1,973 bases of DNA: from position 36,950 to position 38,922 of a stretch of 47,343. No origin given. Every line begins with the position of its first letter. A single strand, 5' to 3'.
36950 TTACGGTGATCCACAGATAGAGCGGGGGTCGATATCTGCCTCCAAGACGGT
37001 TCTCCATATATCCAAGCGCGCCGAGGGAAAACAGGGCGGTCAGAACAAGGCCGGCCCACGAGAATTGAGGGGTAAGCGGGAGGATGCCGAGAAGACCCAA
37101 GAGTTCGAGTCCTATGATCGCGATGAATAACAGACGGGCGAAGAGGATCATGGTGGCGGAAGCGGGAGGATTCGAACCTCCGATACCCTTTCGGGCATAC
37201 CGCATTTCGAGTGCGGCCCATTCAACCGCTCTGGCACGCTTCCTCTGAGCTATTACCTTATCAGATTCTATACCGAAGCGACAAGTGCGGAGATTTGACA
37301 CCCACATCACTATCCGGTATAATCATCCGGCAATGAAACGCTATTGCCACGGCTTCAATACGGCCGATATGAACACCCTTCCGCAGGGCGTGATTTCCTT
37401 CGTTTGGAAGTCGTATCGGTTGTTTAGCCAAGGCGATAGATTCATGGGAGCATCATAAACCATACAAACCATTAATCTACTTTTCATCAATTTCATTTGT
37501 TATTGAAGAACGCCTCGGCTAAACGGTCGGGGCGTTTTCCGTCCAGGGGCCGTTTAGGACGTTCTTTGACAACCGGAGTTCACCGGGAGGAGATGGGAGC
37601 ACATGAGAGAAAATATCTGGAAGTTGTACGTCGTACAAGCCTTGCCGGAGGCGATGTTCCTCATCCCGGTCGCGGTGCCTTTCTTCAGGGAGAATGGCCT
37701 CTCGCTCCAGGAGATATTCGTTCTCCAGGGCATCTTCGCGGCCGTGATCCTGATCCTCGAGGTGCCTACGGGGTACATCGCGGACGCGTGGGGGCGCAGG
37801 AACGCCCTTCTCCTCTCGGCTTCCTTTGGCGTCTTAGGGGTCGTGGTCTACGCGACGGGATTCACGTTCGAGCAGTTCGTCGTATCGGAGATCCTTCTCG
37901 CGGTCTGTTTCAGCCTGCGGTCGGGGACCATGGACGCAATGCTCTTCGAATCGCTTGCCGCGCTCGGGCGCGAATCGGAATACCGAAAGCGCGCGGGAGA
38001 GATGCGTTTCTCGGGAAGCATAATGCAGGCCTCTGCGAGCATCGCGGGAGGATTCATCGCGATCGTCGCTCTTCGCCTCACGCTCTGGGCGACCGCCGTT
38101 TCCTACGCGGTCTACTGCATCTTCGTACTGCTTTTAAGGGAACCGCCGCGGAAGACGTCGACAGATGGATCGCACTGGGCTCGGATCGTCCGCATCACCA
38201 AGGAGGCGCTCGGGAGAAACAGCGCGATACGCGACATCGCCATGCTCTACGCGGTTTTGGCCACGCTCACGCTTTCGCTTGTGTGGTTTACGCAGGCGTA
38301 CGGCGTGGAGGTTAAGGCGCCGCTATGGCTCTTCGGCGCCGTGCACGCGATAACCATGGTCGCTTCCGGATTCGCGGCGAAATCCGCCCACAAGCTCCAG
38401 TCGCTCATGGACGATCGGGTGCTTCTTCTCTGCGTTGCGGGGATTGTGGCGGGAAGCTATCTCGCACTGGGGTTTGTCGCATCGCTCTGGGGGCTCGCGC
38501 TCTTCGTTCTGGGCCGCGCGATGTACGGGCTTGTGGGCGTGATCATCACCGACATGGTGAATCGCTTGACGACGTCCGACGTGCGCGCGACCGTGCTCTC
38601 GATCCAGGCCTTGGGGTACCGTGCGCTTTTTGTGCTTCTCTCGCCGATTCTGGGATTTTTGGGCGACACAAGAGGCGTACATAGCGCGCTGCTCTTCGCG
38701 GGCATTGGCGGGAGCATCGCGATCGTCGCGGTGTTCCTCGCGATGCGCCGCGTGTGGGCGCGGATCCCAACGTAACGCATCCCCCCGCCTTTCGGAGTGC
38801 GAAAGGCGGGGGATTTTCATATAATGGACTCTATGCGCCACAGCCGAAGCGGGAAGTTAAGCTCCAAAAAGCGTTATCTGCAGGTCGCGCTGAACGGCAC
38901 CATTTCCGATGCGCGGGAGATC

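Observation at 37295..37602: Perfect-consensus promoter driving a 270-nt structured untranslated region (candidate riboswitch, leader-peptide attenuator or sRNA) ahead of an MFS transporter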

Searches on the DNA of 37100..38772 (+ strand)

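Call 5: search_rna_families(source=window, start=37100, end=37750, threshold=evalue, max_evalue=10, show_alignments=3)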
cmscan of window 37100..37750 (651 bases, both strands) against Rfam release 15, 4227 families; matches with E-value up to 10: 7.
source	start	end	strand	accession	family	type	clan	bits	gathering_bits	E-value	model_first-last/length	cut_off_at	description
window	37157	37243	-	RF00005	tRNA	Gene; tRNA;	CL00001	56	29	2.3e-11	1-71/71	no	tRNA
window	37157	37208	+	RF04351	Plastid-psbl-rps4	Cis-reg;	-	25.9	68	0.0039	1-53/53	no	Plastid-psbl-rps4 3UTR RNA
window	37444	37539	+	RF01820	RsaE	Gene; sRNA;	-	23.1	79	0.18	1-112/112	no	RNA Staph. aureus E (RoxS)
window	37476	37537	+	RF02701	PsrR1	Gene; sRNA;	-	21.6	42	0.14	1-79/79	no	Photosynthesis regulatory RNA1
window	37156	37243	+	RF04354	Plastid-ycf2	Cis-reg;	-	17.1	65.7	1.2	1-75/75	no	Plastid-ycf2 5UTR RNA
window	37471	37541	+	RF00021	Spot_42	Gene; sRNA;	-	14.4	80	5.5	1-115/115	no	Spot 42 RNA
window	37647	37668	-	RF01309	sR60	Gene; snRNA; snoRNA; CD-box;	CL00132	13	50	4.7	1-55/55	no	Small nucleolar RNA sR60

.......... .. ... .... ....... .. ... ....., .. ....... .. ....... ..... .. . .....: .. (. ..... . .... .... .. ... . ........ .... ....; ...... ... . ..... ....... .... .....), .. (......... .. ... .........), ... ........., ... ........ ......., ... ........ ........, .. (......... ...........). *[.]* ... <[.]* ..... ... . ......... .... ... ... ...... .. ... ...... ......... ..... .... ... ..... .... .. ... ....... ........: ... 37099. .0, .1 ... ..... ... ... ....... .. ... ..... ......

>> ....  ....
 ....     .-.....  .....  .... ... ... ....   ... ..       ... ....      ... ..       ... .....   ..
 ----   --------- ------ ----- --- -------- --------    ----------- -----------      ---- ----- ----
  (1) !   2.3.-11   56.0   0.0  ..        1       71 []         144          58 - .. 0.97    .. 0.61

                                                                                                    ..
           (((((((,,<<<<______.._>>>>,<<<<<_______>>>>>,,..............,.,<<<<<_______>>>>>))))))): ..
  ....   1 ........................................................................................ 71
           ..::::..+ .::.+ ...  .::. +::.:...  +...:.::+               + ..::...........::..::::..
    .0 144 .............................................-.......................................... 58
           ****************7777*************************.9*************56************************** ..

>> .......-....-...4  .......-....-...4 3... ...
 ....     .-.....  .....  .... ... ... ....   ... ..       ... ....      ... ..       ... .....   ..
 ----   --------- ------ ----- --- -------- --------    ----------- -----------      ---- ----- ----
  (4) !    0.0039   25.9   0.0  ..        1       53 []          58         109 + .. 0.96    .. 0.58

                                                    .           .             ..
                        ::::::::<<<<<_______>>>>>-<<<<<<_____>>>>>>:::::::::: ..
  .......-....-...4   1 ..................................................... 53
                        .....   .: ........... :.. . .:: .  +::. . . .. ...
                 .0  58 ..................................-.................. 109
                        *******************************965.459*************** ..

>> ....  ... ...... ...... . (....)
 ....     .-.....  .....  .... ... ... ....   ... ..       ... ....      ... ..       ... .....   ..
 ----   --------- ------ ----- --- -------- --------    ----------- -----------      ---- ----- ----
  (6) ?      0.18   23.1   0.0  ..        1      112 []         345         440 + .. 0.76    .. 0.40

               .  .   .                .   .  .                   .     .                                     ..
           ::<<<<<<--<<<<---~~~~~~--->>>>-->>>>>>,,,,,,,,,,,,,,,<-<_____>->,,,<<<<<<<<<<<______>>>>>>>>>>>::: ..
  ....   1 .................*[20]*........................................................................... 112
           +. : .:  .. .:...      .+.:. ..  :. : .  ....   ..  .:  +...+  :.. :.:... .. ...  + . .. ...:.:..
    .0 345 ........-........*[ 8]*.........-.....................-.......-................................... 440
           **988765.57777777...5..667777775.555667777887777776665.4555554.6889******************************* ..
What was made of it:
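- On T-box leader: No Rfam T-box hit at E<=10 (call 5).
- The weak Rfam hits are to sRNAs (call 5). The Rfam hits are far below threshold and rest on the terminator alone (call 5).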

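Call 64: search_rna_families(sources=[L084, L215, L220, L231, L001], threshold=evalue, max_evalue=1)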
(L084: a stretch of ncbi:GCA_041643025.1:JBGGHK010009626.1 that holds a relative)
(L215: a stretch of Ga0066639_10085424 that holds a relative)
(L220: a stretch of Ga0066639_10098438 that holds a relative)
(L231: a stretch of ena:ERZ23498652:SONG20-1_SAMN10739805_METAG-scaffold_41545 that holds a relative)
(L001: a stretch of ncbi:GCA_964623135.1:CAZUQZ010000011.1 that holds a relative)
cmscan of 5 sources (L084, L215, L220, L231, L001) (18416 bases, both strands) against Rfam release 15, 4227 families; matches with E-value up to 1: 6.
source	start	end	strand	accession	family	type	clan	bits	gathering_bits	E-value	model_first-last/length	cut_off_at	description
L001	1925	2228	+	RF00023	tmRNA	Gene;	CL00001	49.4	47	4.8e-17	1-374/374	no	transfer-messenger RNA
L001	5190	5287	-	RF02344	ar14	Gene; sRNA;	-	33.7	58.8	0.0044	1-123/123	no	Alphaproteobacterial ar14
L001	1127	1233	+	RF01771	rnk_leader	Cis-reg; leader;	-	27.4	50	0.49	1-109/109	no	Enterobacteria rnk leader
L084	309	348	+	RF00818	mir-318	Gene; miRNA;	CL00084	24.9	70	0.49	1-69/69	no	mir-318 microRNA precursor family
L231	1129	1168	+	RF00818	mir-318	Gene; miRNA;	CL00084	24.1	70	0.8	1-69/69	no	mir-318 microRNA precursor family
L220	1284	1401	+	RF00558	L20_leader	Cis-reg; leader;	-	24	58.7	0.64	1-127/127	no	Ribosomal protein L20 leader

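Call 68: build_rna_model(alignment_id=A3, structure=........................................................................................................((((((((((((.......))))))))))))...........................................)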
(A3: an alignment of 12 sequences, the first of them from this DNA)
Model R1 built from alignment A3 (12 sequences, 178 columns); structure: as given.
model positions 128; base pairs 12; branch points 0; effective number of sequences 3.48; information 0.59 bits per position. Calibrated on 0.2 Mb of random sequence (short: E-values are rough).
structure used (alignment columns):
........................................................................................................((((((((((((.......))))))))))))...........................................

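Call 69: search_with_rna_model(model_id=R1, sources=[window, L001, L002, L003, L005, L006, L007, L008, L009, L010, L011, L012, L013, L014, L015, L016, L017, L018, L019, L020, L021, L022, L023, L024, L025, L026, L027, L028, L029, L030, L031, L032, L033, L034, L035, L036, L037, L038, L039, L040, L041, L042, L043, L044, L045, L046, L047, L048, L049, L050, L051, L052, L053, L054, L055, L056, L057, L058, L059, L060, L061, L062, L063, L064, L065, L066, L067, L068, L069, L070, L071, L072, L073, L074, L075, L076, L077, L078, L079, L080, L081, L082, L083, L084, L085, L087, L088, L210, L211, L218, L219, L222, L225, L227, L231, L232, L233, L212, L228, L217], max_evalue=1)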
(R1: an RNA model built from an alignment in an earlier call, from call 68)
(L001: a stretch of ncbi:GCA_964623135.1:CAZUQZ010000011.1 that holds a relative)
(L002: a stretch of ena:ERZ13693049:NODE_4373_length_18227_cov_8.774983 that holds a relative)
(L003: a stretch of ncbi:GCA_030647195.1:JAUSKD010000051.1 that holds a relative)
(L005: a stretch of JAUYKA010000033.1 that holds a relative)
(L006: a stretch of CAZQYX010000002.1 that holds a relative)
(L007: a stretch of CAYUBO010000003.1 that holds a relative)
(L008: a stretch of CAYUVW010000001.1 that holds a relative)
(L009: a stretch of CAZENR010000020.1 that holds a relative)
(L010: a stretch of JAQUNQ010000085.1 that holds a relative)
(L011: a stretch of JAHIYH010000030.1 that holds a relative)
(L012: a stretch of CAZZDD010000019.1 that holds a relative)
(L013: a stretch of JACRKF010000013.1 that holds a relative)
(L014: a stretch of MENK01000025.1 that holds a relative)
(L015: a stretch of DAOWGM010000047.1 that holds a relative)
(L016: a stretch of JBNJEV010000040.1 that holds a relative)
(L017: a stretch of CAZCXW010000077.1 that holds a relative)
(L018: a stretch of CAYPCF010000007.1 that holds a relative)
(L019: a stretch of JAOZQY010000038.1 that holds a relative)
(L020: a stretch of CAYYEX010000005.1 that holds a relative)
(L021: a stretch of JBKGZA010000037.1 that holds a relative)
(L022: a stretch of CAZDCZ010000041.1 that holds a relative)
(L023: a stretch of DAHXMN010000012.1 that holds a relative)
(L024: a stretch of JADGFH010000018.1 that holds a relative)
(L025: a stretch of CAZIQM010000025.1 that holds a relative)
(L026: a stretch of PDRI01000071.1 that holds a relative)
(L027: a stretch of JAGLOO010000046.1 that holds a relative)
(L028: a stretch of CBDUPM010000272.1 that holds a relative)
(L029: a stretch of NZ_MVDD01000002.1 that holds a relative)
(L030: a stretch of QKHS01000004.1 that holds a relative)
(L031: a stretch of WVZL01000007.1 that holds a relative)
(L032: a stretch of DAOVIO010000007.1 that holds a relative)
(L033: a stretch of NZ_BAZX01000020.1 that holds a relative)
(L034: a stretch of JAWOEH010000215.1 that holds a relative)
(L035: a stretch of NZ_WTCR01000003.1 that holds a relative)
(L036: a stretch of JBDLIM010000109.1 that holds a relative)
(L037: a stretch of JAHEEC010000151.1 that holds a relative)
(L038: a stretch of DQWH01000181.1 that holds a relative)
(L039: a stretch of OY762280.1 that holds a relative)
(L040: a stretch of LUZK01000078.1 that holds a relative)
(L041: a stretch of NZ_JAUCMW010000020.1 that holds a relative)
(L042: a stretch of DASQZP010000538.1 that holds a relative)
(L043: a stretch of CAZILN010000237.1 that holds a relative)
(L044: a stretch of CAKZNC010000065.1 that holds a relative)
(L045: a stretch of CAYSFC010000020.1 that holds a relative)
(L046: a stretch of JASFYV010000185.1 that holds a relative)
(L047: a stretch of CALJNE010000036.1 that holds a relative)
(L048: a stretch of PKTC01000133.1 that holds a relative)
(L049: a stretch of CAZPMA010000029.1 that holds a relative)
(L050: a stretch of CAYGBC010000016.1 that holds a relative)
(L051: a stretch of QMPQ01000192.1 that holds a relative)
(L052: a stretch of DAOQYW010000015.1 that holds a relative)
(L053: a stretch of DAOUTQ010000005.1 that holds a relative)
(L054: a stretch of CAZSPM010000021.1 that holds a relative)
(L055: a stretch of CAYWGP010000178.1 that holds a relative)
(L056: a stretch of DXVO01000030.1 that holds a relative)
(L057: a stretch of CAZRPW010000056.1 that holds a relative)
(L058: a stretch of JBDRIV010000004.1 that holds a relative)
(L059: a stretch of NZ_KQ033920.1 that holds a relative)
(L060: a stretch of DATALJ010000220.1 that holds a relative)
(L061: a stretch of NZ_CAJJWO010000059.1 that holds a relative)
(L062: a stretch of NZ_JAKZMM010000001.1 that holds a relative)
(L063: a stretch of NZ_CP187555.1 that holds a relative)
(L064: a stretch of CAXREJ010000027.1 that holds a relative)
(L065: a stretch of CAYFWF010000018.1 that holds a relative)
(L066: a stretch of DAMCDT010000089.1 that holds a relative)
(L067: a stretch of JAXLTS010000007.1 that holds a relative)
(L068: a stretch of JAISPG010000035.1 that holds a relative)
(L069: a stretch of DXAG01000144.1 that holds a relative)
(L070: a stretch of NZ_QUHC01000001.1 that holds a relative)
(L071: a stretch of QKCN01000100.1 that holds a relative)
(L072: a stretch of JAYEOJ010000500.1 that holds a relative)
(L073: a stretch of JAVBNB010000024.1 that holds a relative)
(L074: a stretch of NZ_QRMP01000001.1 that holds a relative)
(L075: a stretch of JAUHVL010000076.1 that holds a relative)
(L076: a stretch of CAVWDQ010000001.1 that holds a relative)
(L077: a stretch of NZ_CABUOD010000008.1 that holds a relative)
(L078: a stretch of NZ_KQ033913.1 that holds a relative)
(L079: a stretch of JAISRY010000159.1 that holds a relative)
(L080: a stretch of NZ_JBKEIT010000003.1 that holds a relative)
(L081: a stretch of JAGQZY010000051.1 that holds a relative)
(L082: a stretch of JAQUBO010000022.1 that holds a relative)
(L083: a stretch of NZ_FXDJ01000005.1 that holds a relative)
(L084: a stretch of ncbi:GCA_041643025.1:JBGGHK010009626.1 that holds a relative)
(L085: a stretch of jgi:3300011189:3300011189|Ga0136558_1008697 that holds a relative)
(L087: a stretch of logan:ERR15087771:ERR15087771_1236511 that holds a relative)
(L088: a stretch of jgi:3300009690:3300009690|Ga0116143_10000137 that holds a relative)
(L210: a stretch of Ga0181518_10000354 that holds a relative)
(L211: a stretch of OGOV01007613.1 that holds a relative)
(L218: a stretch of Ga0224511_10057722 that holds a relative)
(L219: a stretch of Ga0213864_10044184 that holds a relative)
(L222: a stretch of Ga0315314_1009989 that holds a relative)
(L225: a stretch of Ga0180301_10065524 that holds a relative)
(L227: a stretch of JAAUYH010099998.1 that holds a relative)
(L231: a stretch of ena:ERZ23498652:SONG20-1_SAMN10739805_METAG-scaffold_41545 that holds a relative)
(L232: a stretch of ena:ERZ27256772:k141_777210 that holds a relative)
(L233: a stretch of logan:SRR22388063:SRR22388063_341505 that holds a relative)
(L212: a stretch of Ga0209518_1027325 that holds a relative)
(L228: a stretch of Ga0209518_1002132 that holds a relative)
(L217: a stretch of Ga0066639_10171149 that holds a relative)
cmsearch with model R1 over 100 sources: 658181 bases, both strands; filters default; matches with E-value up to 1: 24.
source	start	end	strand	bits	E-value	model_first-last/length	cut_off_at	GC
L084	237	364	+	129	1.8e-24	1-128/128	no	0.4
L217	4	132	-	126.2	7.4e-24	1-128/128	no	0.47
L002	5859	5985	+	121.4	7.6e-23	1-128/128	no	0.44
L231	1059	1185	+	118.9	2.6e-22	1-128/128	no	0.43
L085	1132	1272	+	112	7.6e-21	1-128/128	no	0.41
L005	2726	2856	+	109.7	2.4e-20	1-128/128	no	0.34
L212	2744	2861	-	93.1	8.3e-17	1-128/128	no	0.39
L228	7110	7229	+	91.2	2.1e-16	1-128/128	no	0.38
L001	3313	3445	+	82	2e-14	1-128/128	no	0.44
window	37414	37577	+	51.6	5.7e-08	1-128/128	no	0.45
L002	5896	6018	-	37.2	6.9e-05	1-128/128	no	0.43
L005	2760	2886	-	30.9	0.0015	1-128/128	no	0.34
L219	1117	1267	-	30.6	0.0018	1-128/128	no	0.36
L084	209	326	-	27.1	0.0099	1-128/128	no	0.4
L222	5769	5793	+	26.9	0.011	69-93/128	no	0.56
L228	7143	7210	-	26.3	0.014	53-128/128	no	0.37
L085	1176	1261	-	25.6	0.021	44-128/128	no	0.36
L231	1091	1152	-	25.5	0.022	66-125/128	no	0.39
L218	1721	1749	-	24.9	0.029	67-95/128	no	0.55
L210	12258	12280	+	23.7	0.051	70-92/128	no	0.65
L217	34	98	+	23.3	0.062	63-128/128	no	0.43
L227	12522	12544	-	22.4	0.097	70-92/128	no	0.7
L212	2780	2884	+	21.2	0.18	1-128/128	no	0.38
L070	1829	1949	-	18.5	0.68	1-128/128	no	0.34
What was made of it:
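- A covariance model finds the element nowhere else in 658 kb of loci, including those of about 80 more distant homologues (call 69).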

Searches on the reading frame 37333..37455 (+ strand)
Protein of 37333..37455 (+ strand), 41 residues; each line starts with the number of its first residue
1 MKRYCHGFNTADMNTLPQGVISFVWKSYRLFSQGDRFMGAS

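Call 12: search_protein_families(library=pfam, proteins=[window:37333-37455:+], max_evalue=0.01)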
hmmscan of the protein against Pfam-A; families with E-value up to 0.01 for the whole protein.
window:37333-37455:+ (41 aa): 0 families
